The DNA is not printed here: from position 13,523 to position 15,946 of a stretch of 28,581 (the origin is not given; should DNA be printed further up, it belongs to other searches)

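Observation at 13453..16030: Flotillin cassette bracketed by diverged direct repeats made from the 3' end of the hisS-like gene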

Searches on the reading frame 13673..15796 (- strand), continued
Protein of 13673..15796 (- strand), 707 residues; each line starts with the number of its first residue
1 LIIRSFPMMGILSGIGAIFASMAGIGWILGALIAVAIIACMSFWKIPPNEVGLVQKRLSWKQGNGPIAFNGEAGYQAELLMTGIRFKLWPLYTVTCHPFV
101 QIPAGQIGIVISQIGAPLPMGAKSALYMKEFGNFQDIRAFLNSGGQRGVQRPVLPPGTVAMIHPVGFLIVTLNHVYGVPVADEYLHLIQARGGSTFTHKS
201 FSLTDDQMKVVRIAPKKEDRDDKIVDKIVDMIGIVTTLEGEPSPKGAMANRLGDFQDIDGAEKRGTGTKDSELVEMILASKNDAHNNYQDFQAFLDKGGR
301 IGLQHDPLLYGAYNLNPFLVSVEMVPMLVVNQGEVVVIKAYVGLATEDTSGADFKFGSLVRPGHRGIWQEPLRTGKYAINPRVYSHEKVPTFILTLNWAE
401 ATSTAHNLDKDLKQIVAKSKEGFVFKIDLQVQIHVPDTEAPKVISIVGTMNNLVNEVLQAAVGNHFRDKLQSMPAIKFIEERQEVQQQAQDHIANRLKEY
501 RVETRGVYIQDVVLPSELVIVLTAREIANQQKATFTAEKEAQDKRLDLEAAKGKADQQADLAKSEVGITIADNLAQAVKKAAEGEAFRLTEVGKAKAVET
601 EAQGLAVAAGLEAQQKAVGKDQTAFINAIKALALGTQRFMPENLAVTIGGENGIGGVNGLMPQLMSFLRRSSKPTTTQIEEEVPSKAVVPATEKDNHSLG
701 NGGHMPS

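Call 60: search_dna_similar(query=window:13673-15775:-, collection=plasmids, mode=protein, max_rows=12)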
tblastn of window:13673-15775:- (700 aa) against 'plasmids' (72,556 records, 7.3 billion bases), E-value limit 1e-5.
Records with a match: 69; places in all: 69; records where one place covers at least 80% of the query: 20.
Best place of each record, by identity: <60% 69.
By first word of the organism name: Rhizobium 48; Clostridium 10; Ralstonia 6; Clostridioides 2; Novosphingobium 2; Paraburkholderia 1.
By predicted mobility (MOB-suite, as given by PLSDB): non-mobilizable 40; conjugative 28; mobilizable 1.
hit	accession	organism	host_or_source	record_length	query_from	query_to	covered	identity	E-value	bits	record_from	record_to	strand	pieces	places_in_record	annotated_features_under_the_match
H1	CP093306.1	Ralstonia insidiosa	-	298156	39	635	85%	35.1%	1e-86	305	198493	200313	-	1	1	SPFH domain-containing protein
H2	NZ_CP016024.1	Ralstonia insidiosa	cell culture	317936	39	635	85%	35.1%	2e-86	305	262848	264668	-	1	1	SPFH domain-containing protein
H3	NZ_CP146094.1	Ralstonia sp. RRA.1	pure culture,Cupriavidus necator ...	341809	39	635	85%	35.1%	2e-86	305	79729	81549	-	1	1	SPFH domain-containing protein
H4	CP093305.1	Ralstonia insidiosa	-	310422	39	638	73%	38.3%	4e-65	330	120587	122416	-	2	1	SPFH domain-containing protein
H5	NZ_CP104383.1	Ralstonia pickettii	cell culture,aquaculture water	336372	39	638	73%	38.3%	4e-65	330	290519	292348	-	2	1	SPFH domain-containing protein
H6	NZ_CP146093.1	Ralstonia sp. RRA.1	pure culture,Cupriavidus necator ...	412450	39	638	73%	38.3%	4e-65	330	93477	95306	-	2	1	SPFH domain-containing protein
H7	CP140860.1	Rhizobium ruizarguesonis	Trifolium pratense,whole organism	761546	36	628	85%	28.5%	2e-53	207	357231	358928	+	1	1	flotillin family protein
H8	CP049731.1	Rhizobium leguminosarum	Pisum sativum,Pisum sativum nodules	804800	36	628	85%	28.5%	3e-53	206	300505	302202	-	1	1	flotillin family protein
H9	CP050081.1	Rhizobium leguminosarum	Trifolium pratense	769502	36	628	85%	28.5%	3e-53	206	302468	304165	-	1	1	flotillin family protein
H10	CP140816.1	Rhizobium ruizarguesonis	Trifolium pratense,whole organism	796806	36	628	85%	28.5%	4e-53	206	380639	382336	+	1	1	flotillin family protein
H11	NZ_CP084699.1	Rhizobium ruizarguesonis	Pisum sativum L.,Cell culture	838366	36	628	85%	28.5%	4e-53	206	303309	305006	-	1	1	flotillin family protein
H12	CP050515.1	Rhizobium leguminosarum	Trifolium repens,cell culture,root ...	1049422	36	628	85%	28.5%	6e-53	206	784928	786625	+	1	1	flotillin family protein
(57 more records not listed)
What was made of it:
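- Tried and rejected: Plasmid homologues are below 40% identity (call 60).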
